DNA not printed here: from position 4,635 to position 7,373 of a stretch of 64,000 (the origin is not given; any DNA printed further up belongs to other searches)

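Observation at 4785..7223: Octaheme c-type cytochrome with membrane anchor sits directly behind arsR at the head of an ars operon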

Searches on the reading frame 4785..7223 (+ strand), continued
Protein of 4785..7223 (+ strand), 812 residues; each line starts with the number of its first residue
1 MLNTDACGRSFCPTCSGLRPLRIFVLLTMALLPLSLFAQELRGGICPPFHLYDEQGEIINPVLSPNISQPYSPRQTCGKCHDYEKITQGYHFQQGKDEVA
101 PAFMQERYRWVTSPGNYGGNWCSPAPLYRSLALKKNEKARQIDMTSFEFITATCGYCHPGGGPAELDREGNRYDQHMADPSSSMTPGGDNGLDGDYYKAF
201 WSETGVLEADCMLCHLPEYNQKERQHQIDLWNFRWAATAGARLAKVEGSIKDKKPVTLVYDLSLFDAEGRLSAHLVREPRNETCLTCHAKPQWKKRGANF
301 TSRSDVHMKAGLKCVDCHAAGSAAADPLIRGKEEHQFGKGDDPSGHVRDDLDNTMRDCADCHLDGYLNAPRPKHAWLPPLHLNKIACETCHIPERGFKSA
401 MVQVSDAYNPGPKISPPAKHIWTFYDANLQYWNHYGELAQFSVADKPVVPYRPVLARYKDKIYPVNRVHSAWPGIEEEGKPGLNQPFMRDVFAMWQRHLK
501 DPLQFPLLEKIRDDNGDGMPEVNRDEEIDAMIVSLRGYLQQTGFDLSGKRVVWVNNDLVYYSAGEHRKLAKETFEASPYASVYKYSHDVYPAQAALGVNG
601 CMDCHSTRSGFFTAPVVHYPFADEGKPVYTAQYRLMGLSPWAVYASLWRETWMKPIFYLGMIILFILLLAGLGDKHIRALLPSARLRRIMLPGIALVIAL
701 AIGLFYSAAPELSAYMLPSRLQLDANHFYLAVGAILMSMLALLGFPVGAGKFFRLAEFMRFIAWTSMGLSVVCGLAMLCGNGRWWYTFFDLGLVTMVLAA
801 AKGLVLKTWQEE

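Call 59: find_encoding_contigs(protein=P0045, flank=8000, max_places=1)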
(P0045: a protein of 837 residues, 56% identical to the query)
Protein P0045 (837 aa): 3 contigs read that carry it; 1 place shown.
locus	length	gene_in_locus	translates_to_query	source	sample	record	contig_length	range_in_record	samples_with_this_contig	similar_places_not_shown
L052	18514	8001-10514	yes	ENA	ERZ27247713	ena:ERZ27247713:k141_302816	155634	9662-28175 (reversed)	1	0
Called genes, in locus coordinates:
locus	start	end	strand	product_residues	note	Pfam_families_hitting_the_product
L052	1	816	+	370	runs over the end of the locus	PF00155:Aminotran_1_2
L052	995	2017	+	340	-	PF18152:DAHP_snth_FXD, PF00793:DAHP_synth_1, PF03102:NeuB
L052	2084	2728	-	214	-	PF00149:Metallophos, PF12850:Metallophos_2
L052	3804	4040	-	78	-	PF04977:DivIC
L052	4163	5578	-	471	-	PF00224:PK, PF02887:PK_C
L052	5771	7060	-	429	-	PF03952:Enolase_N, PF00113:Enolase_C, PF13378:MR_MLE_C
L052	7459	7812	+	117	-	PF01022:HTH_5, PF12840:HTH_20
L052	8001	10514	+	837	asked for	PF14522:Cytochrome_C7 (faint)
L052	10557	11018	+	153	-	PF01597:GCV_H, PF00364:Biotin_lipoyl (weak)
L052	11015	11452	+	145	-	PF08859:DGC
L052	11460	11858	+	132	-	PF08859:DGC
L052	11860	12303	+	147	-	PF02566:OsmC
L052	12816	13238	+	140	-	PF01022:HTH_5, PF12840:HTH_20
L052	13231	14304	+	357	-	PF01758:SBF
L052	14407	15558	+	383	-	PF01451:LMWPc, PF01135:PCMT, PF13489:Methyltransf_23, PF01209:Ubie_methyltran, PF06325:PrmA, PF13649:Methyltransf_25, PF13847:Methyltransf_31, PF08241:Methyltransf_11, +3 more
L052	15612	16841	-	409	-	PF00404:Dockerin_1 (faint)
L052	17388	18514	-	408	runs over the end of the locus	PF01208:URO-D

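Call 69: fold_search(model_id=the predicted structure, library=pdb)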
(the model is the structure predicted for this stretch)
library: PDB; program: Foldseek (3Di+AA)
matches with E <= 10: 88; with E <= 0.001: 0
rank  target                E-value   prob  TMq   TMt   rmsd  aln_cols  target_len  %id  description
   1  8vy9_R                1.4e+00  0.11  0.09  0.16  11.8       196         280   15  CryoEM structure of Ggust-coupled TAS2R14 with cholesterol and an intracellular tastant (released 2024-04-03)
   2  9e7r_R                2.1e+00  0.12  0.11  0.22  10.4       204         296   17  CryoEM structure of PAR2 with GB88 (released 2025-05-07)
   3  8yy8_R                2.2e+00  0.08  0.10  0.18  12.2       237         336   11  Fzd7 -Gs complex (released 2024-04-24)
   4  8rql_R                2.4e+00  0.08  0.08  0.15  11.9       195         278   15  TAS2R14 receptor bound to flufenamic acid and gustducin (released 2024-11-27)
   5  3o3x                  2.7e+00  0.28  0.11  0.37  10.7       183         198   11  Crystal structure of gp41-5, a single-chain 5-helix-bundle based on HIV gp41 (released 2011-07-27)
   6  9k0k_I                2.7e+00  0.07  0.11  0.20  11.2       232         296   16  Cryo-EM structure of UTP-bound P2Y purinoceptor 4-miniGq-Nb35 complex (released 2025-06-11)
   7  3tdp_B                2.8e+00  0.08  0.09  0.20  16.0       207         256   14  Crystal structure of HSC at pH 4.5 (released 2012-03-07)
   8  8xqi_B                2.8e+00  0.08  0.10  0.16  11.7       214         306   10  Cryo-EM structure of human dimeric Apelin receptor. (released 2025-01-22)
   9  7myz_C                2.9e+00  0.23  0.11  0.28   8.3       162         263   18  Structure of the full length 5-TM receptor CD47 bound to Fab B6H12 (released 2021-09-08)
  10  4u8v_A                3.2e+00  0.02  0.09  0.07  17.8       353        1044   10  Coupling of remote alternating-access transport mechanisms for protons and substrates in the multidrug efflux pump Acr (released 2014-10-15)
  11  9c7u_C                3.4e+00  0.08  0.09  0.24  12.9       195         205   12  Structure of the human truncated BOS complex in GDN (released 2024-08-21)
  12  5l22_A                3.4e+00  0.07  0.07  0.09  19.9       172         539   14  PrtD T1SS ABC transporter (released 2017-03-08)
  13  6o7u_h                3.8e+00  0.10  0.06  0.26  19.0       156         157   18  Saccharomyces cerevisiae V-ATPase Stv1-VO (released 2019-04-03)
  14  7cj3_B                4.0e+00  0.04  0.09  0.19  25.2       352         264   13  Crystal structure of the transmembrane domain of Salpingoeca rosetta rhodopsin phosphodiesterase (released 2020-11-25)
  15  9ppq                  4.2e+00  0.10  0.11  0.22  10.0       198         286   11  Locally-refined Mu-Opioid Receptor bound with novel compound 0505 (3-[({[(1P)-1-(3-chlorophenyl)-1H-pyrazol-3-yl]methyl} (released 2026-03-04)
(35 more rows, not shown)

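Call 71: search_solved_structures(query=A3, max_evalue=10, show_alignments=5)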
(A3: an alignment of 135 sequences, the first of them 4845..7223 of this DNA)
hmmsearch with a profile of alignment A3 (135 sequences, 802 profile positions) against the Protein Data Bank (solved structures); distinct sequences matched with E-value up to 10: 16.
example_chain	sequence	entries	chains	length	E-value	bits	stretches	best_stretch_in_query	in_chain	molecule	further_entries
6v0a_A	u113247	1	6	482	0.00045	21.9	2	304-361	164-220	Nitrite reductase (cytochrome; ammonia-forming)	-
8bcx_A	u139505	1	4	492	0.014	17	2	350-393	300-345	Nitrite reductase (cytochrome; ammonia-forming)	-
4pl1_B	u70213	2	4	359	0.2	13.1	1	505-564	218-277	Dual-specificity RNA methyltransferase RlmN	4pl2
7vrj_C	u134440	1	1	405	0.22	13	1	311-374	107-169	Photosynthetic reaction center cytochrome c subunit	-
5hr6_A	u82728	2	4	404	0.23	12.9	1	505-564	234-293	RlmN methylase | Dual-specificity RNA methyltransferase RlmN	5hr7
3rf9_A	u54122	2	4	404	0.24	12.9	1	505-564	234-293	Ribosomal RNA large subunit methyltransferase N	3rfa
9v2u_A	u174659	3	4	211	0.48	11.9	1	651-763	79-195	Isoform A2 of Claudin-18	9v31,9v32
1wev_A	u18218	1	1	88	0.61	11.5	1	301-360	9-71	RIKEN cDNA 1110020M19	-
8tzd_A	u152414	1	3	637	0.84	11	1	628-743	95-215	Sodium/nucleoside cotransporter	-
8tz1_A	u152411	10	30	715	1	10.8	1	628-743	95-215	Sodium/nucleoside cotransporter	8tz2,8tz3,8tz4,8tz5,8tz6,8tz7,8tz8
7p64_J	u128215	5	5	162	1.2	10.5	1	634-697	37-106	NADH-quinone oxidoreductase subunit J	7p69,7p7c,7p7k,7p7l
7p61_J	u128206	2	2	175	1.4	10.3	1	634-697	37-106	NADH-quinone oxidoreductase subunit J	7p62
8ydm_C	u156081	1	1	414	1.5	10.2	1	194-229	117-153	Cytochrome c-554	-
3rko_J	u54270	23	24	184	1.5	10.2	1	634-697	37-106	NADH-QUINONE OXIDOREDUCTASE SUBUNIT J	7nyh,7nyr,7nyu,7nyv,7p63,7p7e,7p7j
2j7a_A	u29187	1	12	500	2.2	9.7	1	339-392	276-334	CYTOCHROME C NITRITE REDUCTASE NRFA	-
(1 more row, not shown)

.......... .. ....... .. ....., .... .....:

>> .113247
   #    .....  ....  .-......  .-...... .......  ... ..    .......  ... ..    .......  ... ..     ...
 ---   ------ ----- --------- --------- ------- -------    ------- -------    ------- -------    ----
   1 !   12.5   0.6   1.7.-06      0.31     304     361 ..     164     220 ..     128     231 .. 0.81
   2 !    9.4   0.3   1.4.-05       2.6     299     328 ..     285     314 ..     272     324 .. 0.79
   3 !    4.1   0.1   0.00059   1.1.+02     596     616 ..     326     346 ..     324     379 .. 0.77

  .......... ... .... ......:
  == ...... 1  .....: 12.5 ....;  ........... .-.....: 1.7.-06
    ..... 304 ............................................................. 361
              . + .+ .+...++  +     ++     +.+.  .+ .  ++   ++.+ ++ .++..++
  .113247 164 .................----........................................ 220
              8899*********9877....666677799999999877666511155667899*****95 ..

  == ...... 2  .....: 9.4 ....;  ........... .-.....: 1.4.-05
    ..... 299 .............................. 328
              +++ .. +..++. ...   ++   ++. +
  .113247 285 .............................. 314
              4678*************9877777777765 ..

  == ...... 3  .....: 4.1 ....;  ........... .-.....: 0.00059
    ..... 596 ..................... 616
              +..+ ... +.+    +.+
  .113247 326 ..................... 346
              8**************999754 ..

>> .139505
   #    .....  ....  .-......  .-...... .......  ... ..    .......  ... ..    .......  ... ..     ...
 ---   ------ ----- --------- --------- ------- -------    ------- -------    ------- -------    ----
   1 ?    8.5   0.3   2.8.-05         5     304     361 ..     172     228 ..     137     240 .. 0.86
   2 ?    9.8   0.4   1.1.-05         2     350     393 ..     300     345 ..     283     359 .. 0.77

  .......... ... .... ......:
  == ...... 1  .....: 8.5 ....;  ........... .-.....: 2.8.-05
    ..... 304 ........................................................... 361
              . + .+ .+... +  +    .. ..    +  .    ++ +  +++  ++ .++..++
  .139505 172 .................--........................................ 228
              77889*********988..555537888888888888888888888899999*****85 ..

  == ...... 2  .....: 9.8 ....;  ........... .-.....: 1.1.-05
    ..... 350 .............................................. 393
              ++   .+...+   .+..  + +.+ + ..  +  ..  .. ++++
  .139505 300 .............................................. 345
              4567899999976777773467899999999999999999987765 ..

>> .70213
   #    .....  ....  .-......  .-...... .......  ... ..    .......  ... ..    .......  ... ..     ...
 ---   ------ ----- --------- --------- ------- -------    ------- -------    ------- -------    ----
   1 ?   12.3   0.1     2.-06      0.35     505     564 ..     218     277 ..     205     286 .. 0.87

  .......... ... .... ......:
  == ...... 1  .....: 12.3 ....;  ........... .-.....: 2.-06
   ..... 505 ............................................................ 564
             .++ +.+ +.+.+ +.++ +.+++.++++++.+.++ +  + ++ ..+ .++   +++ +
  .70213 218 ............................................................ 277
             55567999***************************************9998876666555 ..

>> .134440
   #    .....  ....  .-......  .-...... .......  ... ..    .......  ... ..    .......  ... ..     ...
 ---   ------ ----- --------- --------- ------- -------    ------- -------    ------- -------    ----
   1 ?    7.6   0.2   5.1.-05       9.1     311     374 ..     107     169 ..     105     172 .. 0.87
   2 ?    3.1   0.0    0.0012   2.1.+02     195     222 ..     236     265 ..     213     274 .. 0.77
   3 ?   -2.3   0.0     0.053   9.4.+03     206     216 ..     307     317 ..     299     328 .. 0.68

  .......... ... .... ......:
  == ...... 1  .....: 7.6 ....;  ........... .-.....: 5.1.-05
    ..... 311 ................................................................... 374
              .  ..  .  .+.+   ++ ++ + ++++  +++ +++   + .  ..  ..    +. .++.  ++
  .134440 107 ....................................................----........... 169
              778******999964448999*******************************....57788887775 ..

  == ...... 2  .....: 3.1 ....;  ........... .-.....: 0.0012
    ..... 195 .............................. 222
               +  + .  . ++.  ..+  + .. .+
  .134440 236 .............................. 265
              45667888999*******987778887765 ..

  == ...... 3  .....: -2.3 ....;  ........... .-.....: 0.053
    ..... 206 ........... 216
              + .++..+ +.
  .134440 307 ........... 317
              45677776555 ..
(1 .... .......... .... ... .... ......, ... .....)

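Call 77: find_encoding_contigs(protein=P0002, flank=8000, max_places=2)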
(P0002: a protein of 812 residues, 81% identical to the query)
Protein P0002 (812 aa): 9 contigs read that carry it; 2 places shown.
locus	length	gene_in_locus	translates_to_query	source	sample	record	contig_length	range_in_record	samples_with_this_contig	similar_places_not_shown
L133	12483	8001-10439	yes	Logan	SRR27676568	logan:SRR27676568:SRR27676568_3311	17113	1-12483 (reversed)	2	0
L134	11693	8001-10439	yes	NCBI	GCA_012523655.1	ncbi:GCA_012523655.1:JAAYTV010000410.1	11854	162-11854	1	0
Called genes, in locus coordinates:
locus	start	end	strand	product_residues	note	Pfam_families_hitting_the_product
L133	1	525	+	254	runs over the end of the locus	PF07796:DUF1638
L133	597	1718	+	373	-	PF01408:GFO_IDH_MocA, PF22725:GFO_IDH_MocA_C3, PF02894:GFO_IDH_MocA_C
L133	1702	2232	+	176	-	PF01928:CYTH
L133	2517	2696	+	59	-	PF13396:PLDc_N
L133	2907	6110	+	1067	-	PF01074:Glyco_hydro_38N, PF09261:Alpha-mann_mid, PF07748:Glyco_hydro_38C, PF17677:Glyco_hydro38C2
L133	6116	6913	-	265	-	PF22435:MRM3-like_sub_bind (weak), PF00588:SpoU_methylase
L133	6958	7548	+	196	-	PF12917:YfbR-like, PF13023:HD_3, PF01966:HD (weak)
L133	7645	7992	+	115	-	PF01022:HTH_5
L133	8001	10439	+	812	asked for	PF13435:Cytochrome_C554 (faint), PF14522:Cytochrome_C7 (faint), PF22113:Mtrc-MtrF_II-IV_dom (faint)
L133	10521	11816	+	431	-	PF03773:ArsP_1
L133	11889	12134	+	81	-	PF13192:Thioredoxin_3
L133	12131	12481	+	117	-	?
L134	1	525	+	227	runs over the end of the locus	PF07796:DUF1638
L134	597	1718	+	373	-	PF01408:GFO_IDH_MocA, PF22725:GFO_IDH_MocA_C3, PF02894:GFO_IDH_MocA_C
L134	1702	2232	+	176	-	PF01928:CYTH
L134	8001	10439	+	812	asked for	PF13435:Cytochrome_C554 (faint), PF14522:Cytochrome_C7 (faint), PF22113:Mtrc-MtrF_II-IV_dom (faint)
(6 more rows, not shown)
